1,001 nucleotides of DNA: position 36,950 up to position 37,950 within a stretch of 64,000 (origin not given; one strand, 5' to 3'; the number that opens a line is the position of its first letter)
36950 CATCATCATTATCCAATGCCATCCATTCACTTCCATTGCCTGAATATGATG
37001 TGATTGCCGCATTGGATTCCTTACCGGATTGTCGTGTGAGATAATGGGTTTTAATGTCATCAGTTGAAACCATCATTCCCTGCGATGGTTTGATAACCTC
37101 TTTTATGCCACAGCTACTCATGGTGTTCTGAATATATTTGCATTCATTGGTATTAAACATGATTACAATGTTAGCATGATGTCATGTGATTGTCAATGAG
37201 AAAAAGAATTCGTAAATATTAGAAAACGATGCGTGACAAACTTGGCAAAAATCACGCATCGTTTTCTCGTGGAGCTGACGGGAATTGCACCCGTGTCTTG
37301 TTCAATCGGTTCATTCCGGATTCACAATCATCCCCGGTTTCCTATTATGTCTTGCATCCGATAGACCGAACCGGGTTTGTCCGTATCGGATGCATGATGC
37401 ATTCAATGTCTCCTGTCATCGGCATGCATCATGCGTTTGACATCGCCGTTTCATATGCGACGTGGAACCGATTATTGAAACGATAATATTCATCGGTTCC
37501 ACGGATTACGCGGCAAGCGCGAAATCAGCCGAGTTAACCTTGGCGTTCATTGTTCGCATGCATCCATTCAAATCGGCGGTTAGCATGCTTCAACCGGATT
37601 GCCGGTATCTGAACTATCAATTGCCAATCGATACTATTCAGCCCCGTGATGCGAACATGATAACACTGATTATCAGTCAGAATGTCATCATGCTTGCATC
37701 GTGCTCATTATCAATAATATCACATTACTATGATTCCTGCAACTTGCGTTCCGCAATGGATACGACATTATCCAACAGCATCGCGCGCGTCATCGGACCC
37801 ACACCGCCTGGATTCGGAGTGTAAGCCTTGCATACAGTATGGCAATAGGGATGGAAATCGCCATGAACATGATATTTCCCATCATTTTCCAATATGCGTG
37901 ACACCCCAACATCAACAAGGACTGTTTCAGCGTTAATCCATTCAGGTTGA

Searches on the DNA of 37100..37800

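Call 119: search_rna_families(source=window, start=37100, end=37800, threshold=gathering, show_alignments=1)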
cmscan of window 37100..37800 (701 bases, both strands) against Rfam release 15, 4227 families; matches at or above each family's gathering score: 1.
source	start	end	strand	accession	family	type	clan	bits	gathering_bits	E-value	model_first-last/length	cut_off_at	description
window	37267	37645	-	RF00023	tmRNA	Gene;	CL00001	47.4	47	1.4e-17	1-374/374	no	transfer-messenger RNA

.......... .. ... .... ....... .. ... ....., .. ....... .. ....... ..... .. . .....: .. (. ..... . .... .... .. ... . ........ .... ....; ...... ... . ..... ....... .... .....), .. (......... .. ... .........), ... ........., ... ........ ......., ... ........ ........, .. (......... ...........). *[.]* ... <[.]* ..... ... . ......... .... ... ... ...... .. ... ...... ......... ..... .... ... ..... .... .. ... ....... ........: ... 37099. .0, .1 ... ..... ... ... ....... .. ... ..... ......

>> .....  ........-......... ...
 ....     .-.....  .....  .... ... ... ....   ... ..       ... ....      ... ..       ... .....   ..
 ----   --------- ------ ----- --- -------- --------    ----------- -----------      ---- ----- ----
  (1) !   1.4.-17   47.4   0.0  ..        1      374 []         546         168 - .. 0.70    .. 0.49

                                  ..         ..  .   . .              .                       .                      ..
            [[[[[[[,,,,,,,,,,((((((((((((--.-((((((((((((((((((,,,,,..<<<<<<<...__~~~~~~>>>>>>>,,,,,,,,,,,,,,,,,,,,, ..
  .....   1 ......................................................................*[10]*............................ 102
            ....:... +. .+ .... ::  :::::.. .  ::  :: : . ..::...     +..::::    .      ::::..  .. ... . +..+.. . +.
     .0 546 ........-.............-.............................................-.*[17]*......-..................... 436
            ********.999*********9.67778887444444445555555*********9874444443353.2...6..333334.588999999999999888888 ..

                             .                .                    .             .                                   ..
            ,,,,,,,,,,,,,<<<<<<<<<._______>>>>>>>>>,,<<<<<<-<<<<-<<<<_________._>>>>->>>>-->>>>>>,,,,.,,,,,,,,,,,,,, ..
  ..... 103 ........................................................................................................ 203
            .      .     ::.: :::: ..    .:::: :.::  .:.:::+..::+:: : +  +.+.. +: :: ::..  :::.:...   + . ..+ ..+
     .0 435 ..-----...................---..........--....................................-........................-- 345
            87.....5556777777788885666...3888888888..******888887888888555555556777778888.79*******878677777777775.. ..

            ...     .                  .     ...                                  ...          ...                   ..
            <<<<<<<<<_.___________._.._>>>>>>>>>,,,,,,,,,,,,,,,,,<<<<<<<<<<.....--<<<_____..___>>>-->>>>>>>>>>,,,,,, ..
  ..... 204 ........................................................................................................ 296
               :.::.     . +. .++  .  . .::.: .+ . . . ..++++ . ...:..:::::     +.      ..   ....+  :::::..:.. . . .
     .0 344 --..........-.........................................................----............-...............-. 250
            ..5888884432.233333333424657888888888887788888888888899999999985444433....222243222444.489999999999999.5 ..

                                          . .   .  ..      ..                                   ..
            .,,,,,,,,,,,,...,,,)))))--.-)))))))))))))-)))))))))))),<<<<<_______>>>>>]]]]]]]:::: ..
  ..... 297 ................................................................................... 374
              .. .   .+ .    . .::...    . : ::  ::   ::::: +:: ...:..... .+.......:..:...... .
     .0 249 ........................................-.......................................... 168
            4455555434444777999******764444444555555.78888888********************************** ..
